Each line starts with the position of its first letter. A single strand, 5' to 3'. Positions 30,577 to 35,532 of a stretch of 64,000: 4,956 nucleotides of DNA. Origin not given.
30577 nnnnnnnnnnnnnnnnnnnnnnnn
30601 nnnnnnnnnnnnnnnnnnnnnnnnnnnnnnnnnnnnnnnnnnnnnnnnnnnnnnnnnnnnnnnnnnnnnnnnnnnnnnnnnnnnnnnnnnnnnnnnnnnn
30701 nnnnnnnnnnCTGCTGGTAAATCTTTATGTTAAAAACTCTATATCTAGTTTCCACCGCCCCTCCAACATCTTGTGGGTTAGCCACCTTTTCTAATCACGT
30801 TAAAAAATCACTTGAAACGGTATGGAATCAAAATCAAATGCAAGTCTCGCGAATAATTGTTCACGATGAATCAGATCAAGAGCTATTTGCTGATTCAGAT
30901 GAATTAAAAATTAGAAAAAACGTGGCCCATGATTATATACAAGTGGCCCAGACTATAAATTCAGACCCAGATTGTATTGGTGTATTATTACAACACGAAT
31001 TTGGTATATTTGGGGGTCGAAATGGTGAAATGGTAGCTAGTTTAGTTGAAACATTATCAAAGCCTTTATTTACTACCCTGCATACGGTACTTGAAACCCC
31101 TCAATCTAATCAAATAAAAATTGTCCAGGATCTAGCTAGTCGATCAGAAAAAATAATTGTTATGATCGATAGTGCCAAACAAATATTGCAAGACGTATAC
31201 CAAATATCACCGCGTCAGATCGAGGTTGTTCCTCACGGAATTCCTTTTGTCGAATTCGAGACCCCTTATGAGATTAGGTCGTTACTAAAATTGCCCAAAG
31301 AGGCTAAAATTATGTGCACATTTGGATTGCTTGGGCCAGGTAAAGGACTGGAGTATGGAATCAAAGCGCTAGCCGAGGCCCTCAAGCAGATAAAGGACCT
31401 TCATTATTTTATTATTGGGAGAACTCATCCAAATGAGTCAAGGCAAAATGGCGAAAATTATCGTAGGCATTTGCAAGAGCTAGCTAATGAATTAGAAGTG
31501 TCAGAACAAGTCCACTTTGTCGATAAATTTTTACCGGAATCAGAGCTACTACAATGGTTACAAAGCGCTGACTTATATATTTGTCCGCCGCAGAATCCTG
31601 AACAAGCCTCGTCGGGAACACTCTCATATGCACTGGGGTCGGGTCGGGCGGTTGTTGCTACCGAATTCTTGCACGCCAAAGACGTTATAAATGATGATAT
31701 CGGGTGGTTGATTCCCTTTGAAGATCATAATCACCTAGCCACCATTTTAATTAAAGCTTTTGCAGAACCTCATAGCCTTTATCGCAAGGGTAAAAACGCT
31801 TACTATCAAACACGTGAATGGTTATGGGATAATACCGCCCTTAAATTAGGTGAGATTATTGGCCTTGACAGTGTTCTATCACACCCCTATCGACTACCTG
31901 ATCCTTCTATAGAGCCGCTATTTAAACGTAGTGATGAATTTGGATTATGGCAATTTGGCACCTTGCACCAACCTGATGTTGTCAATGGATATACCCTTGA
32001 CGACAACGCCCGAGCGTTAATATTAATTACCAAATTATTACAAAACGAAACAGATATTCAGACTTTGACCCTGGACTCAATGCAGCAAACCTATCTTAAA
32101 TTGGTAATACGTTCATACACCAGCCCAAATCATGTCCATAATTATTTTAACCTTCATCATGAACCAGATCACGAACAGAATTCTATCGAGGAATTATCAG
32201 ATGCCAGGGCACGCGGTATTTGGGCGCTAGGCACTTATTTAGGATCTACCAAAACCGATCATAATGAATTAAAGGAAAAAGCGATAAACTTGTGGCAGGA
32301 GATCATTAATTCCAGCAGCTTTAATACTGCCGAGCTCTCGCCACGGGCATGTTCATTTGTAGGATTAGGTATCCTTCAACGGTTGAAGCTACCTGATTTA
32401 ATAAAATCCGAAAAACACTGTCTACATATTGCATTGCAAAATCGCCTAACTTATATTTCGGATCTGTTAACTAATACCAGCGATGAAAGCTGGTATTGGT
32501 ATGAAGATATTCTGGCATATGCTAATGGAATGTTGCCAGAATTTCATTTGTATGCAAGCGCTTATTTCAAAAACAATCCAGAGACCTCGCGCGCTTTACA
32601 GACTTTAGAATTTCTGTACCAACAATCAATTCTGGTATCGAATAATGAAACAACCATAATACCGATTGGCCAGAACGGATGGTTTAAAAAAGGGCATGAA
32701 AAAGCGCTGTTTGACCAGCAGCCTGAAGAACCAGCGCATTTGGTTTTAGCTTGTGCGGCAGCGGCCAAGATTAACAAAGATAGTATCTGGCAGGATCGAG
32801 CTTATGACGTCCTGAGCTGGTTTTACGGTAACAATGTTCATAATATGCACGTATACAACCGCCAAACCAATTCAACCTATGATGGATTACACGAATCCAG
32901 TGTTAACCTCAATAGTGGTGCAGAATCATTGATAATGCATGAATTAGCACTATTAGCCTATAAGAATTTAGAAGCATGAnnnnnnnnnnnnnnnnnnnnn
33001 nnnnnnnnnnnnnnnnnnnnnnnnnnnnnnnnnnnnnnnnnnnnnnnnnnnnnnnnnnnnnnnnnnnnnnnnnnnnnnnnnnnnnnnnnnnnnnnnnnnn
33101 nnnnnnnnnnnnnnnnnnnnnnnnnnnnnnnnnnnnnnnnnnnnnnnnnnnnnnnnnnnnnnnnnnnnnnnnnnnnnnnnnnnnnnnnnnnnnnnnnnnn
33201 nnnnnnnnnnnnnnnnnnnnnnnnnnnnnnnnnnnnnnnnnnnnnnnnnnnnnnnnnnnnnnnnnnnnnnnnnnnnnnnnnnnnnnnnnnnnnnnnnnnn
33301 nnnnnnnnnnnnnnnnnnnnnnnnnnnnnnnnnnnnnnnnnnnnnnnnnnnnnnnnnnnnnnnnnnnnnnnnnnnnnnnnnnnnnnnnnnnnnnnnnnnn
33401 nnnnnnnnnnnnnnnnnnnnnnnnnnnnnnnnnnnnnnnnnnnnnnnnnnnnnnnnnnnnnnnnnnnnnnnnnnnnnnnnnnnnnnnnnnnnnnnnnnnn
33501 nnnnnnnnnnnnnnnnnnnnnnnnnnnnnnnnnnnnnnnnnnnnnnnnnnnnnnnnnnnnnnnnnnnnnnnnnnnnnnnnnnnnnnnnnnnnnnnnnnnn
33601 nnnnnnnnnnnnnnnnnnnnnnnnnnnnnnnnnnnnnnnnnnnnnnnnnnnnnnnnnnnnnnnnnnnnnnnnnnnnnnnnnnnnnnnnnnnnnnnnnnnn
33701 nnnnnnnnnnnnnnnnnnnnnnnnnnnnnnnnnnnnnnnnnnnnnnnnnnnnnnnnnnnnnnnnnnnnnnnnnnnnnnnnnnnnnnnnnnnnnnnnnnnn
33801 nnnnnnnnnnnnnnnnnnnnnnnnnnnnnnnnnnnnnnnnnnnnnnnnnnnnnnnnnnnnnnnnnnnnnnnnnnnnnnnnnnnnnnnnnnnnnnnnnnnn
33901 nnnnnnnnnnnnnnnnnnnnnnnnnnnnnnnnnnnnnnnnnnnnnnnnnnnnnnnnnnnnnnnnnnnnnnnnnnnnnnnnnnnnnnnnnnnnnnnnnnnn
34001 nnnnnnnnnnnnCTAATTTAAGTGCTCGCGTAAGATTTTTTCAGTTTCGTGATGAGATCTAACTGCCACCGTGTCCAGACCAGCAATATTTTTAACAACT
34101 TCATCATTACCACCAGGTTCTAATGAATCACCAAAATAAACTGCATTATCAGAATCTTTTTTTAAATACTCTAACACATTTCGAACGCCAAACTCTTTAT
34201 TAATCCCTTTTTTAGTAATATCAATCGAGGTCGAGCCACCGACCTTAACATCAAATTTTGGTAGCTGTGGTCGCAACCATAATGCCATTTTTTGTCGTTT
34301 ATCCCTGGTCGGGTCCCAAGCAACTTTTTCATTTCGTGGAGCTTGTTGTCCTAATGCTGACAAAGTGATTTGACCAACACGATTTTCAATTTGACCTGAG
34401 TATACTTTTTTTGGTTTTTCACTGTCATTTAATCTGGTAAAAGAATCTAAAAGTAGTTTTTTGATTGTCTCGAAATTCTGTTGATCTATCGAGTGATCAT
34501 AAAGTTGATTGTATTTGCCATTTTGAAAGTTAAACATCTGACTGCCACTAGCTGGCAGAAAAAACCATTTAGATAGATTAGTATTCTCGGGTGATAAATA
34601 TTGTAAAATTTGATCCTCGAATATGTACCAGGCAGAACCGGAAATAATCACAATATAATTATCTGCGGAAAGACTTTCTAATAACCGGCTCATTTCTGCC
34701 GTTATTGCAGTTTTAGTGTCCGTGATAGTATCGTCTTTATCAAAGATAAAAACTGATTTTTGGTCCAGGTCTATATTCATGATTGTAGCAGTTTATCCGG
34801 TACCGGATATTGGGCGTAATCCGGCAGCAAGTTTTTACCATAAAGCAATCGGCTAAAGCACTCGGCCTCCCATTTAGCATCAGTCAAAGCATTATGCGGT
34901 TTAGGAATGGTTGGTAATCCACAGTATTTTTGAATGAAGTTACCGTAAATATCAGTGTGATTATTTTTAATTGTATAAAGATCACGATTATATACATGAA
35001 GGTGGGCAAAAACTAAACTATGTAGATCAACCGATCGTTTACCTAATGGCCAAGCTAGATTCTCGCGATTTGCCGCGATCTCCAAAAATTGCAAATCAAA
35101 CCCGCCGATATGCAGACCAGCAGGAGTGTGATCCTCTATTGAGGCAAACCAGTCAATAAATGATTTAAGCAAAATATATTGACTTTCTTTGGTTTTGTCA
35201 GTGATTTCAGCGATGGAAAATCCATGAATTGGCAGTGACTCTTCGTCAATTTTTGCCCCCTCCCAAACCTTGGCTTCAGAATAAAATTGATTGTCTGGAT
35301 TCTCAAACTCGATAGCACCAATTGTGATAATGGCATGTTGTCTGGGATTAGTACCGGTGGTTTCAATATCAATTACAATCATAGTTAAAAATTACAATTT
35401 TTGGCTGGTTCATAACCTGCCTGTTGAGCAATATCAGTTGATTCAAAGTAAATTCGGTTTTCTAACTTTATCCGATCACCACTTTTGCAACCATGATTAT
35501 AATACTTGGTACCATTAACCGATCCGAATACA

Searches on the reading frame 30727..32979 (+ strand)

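Call 28: search_protein_families(library=pfam, proteins=[window:30727-32979:+], max_evalue=0.001)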
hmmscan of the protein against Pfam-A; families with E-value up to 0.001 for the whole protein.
window:30727-32979:+ (750 aa): 3 families
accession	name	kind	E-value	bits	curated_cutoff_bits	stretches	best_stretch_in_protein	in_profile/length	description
PF00534.26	Glycos_transf_1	-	1.3e-15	57.8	26.4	1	186-359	8-170/172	Glycosyl transferases group 1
PF13692.12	Glyco_trans_1_4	-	4.6e-13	50.1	27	1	195-344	3-139/142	Glycosyl transferases group 1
PF13439.12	Glyco_transf_4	-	8.7e-05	23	28.5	1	109-172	94-166/170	Glycosyltransferase Family 4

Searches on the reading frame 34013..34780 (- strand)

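Call 28: search_protein_families(library=pfam, proteins=[window:34013-34780:-], max_evalue=0.001)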
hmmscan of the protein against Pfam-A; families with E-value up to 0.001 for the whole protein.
window:34013-34780:- (255 aa): 3 families
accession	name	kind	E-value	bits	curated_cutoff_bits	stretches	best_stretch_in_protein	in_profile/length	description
PF03332.19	PMM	-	5.7e-12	46.3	22.4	1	33-254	4-219/221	Eukaryotic phosphomannomutase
PF08282.18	Hydrolase_3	-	1.5e-10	41.6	20.9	1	11-219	1-212/255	haloacid dehalogenase-like hydrolase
PF00702.32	Hydrolase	-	0.00063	20.6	26.4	0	10-33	3-26/191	haloacid dehalogenase-like hydrolase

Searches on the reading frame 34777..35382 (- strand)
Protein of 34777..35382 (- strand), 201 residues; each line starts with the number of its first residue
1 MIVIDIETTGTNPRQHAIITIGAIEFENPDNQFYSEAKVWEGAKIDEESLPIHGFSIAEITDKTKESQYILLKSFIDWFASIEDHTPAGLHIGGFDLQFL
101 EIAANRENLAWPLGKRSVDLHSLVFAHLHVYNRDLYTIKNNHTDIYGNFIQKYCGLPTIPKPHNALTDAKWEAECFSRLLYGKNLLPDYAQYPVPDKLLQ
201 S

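Call 28: search_protein_families(library=pfam, proteins=[window:34777-35382:-], max_evalue=0.001)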
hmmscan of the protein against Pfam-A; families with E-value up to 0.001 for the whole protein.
window:34777-35382:- (201 aa): 3 families
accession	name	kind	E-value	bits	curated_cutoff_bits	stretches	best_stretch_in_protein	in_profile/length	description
PF00929.31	RNase_T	-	7.9e-11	43.2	24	1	2-174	1-162/164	Exonuclease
PF16473.11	Rv2179c-like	-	3.8e-09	36.9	27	1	2-178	3-175/177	3'-5' exoribonuclease Rv2179c-like domain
PF13482.12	RNase_H_2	-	0.00021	21.7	22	0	4-36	3-35/165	RNase_H superfamily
